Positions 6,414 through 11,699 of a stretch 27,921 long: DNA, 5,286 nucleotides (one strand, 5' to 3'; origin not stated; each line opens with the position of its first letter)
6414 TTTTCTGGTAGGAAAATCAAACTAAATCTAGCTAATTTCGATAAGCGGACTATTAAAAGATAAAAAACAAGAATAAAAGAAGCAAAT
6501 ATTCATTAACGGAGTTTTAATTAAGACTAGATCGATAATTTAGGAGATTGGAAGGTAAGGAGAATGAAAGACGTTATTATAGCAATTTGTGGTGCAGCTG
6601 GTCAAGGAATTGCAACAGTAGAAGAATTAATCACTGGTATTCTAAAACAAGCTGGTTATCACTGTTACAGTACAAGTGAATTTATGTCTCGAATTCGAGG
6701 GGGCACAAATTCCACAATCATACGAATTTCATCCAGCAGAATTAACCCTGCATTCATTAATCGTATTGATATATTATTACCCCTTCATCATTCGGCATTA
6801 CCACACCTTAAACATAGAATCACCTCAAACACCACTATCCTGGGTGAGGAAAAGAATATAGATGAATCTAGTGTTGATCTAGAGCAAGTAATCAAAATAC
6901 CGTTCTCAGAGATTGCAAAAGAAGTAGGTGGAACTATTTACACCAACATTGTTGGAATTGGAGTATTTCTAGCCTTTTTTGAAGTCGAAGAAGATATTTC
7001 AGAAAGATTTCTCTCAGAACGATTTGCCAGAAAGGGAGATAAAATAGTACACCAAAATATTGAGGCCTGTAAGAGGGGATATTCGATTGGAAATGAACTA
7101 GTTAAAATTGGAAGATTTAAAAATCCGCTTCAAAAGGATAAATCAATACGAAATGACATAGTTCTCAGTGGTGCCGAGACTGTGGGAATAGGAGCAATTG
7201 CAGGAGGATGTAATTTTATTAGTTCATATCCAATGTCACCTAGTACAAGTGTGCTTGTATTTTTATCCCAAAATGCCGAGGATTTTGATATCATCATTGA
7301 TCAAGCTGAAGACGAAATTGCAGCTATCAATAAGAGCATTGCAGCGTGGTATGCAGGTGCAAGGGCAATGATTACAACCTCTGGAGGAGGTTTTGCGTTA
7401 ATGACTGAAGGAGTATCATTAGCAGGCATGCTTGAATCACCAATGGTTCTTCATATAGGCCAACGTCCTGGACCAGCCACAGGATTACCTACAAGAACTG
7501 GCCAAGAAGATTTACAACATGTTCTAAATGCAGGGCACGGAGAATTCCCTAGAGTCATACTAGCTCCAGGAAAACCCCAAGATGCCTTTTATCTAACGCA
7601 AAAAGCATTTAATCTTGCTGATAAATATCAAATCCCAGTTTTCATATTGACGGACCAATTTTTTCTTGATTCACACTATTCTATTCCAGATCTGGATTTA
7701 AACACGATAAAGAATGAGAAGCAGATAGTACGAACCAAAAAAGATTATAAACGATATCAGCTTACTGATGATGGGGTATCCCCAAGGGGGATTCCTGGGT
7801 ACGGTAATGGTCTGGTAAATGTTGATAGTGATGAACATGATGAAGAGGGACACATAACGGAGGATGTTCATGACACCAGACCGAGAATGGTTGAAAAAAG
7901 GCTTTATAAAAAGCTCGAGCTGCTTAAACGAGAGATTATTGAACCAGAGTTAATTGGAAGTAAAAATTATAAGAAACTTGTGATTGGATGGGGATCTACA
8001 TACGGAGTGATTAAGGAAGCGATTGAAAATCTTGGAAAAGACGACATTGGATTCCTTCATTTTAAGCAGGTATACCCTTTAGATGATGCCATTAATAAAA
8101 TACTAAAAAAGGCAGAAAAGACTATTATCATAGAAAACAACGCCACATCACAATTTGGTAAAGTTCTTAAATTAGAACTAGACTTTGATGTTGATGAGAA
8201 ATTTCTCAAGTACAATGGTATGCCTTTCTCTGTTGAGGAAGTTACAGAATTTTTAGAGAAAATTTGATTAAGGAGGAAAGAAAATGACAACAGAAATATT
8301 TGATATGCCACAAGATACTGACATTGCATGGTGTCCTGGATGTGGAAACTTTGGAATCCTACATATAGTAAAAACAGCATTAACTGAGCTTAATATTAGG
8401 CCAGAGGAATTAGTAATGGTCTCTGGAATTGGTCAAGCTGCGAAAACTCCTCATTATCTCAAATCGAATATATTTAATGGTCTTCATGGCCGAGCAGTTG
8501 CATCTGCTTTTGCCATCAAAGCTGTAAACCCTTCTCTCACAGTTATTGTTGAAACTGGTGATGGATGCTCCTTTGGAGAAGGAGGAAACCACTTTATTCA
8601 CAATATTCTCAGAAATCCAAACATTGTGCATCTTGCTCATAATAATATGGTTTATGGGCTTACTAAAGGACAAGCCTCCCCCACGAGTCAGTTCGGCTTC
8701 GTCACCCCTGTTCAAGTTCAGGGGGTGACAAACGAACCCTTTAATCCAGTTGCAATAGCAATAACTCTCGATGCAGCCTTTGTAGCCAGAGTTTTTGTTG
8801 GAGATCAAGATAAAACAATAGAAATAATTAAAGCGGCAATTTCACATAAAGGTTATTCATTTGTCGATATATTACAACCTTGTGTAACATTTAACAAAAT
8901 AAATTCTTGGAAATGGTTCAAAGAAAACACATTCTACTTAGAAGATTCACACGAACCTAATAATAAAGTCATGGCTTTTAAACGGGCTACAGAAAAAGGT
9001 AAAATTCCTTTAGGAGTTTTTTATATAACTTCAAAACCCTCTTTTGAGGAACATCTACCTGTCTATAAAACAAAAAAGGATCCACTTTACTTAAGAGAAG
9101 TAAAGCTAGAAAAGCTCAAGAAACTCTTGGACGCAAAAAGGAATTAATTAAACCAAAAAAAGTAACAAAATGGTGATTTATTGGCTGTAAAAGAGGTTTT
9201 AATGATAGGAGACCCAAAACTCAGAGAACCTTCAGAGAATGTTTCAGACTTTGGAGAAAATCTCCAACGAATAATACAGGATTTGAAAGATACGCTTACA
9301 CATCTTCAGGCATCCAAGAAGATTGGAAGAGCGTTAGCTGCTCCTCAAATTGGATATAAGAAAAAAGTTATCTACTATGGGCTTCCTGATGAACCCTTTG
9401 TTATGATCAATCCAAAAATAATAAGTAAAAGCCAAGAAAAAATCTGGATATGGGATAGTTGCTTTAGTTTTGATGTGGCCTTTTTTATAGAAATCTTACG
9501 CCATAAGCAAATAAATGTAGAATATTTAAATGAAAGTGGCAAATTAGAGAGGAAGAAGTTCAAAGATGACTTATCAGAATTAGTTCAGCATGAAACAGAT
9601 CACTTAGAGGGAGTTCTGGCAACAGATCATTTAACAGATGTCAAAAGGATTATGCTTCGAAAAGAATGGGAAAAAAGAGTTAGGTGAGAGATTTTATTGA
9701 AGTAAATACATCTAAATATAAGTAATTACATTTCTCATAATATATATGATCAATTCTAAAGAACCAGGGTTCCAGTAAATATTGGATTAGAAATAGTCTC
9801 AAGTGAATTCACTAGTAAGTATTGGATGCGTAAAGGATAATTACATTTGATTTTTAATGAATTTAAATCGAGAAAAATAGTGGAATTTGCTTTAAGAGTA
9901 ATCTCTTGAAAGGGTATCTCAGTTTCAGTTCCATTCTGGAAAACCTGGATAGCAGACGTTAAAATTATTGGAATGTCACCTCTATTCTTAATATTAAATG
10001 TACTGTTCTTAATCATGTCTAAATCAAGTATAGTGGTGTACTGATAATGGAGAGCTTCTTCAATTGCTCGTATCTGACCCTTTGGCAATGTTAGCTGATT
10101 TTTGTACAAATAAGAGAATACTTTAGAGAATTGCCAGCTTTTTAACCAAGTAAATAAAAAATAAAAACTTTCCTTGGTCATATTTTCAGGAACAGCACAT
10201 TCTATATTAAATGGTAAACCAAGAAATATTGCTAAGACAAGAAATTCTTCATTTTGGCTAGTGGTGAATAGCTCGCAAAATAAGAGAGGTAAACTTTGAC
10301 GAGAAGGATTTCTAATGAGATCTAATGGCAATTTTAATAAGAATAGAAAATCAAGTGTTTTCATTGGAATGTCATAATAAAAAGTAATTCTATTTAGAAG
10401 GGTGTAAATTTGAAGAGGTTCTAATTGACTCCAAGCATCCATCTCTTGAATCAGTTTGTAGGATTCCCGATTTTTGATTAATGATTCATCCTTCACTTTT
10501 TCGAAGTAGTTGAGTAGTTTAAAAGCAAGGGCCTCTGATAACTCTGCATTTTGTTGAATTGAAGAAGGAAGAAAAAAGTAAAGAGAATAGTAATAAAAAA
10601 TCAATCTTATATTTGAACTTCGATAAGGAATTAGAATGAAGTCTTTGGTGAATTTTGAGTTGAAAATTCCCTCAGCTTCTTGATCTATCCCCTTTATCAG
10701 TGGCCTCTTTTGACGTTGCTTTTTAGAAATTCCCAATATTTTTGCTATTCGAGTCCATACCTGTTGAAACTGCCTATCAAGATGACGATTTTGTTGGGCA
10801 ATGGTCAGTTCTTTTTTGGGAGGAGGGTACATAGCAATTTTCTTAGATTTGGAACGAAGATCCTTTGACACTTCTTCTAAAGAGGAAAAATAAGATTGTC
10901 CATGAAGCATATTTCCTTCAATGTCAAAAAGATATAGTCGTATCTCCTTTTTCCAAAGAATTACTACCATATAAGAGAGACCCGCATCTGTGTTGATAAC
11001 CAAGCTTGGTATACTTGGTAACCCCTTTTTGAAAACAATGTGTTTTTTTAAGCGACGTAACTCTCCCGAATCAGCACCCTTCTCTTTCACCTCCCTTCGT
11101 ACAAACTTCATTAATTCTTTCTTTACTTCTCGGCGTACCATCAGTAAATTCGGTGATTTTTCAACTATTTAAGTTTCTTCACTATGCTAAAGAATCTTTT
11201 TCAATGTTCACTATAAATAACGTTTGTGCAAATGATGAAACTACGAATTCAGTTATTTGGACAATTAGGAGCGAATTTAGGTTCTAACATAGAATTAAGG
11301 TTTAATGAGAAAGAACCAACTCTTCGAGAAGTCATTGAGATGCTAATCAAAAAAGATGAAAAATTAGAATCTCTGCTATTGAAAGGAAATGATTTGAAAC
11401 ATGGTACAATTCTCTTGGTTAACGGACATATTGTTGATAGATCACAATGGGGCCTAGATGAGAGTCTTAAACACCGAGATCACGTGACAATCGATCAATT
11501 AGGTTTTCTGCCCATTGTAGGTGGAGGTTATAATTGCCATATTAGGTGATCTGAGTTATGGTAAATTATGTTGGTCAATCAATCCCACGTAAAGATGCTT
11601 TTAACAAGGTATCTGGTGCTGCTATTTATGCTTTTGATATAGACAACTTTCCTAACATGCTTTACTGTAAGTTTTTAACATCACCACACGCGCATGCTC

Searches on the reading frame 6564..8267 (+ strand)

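Call 31: search_protein_families(library=pfam, proteins=[window:6564-8267:+], max_evalue=0.001)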
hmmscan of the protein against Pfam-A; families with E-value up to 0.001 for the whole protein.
window:6564-8267:+ (567 aa): 2 families
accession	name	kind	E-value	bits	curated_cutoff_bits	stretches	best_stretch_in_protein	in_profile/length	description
PF01855.24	POR_N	-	5.6e-54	183.8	27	1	210-444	2-230/231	Pyruvate flavodoxin/ferredoxin oxidoreductase, thiamine diP-bdg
PF01558.24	POR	-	2.4e-29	103.2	27.4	1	12-173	1-172/173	Pyruvate ferredoxin/flavodoxin oxidoreductase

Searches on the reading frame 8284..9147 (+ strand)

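Call 31: search_protein_families(library=pfam, proteins=[window:8284-9147:+], max_evalue=0.001)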
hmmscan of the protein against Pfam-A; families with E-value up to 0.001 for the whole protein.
window:8284-9147:+ (287 aa): 2 families
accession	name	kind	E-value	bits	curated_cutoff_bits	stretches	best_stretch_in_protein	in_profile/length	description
PF02775.26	TPP_enzyme_C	-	7.6e-24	84.7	21.9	1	52-196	15-151/151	Thiamine pyrophosphate enzyme, C-terminal TPP binding domain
PF12367.13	PFO_beta_C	-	3.8e-23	81.8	24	1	200-262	1-65/66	Pyruvate ferredoxin oxidoreductase beta subunit C terminal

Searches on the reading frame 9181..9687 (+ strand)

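Call 31: search_protein_families(library=pfam, proteins=[window:9181-9687:+], max_evalue=0.001)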
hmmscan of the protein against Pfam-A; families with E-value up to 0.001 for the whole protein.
window:9181-9687:+ (168 aa): 1 family
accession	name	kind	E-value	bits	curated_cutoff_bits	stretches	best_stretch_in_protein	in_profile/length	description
PF01327.26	Pep_deformylase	-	3.9e-39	134.2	22.8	1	4-156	2-155/156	Polypeptide deformylase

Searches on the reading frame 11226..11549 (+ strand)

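Call 30: search_protein_families(library=ncbifam, proteins=[window:11226-11549:+], max_evalue=0.001)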
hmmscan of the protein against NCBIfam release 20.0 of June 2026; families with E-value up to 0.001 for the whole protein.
window:11226-11549:+ (107 aa): 4 families
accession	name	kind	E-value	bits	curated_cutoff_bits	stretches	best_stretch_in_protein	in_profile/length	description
TIGR01687.1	moaD_arch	subfamily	1.3e-07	32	49.5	1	7-101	2-88/88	MoaD family protein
NF041918.1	SAMP1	equivalog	1e-06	29.2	60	1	7-100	2-90/91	ubiquitin-like small modifier protein 1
NF053661.1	Urm1_like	equivalog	0.00045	20.4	70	1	8-101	2-79/79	Urm1-like protein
TIGR01683.1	thiS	equivalog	0.00092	19.5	37.45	0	46-101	15-64/64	sulfur carrier protein ThiS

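Call 31: search_protein_families(library=pfam, proteins=[window:11226-11549:+], max_evalue=0.001)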
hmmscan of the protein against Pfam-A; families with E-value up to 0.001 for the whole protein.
window:11226-11549:+ (107 aa): 1 family
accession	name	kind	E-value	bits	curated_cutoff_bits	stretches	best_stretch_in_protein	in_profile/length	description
PF02597.26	ThiS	-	5.3e-08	33.7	22.5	1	9-101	2-76/76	ThiS family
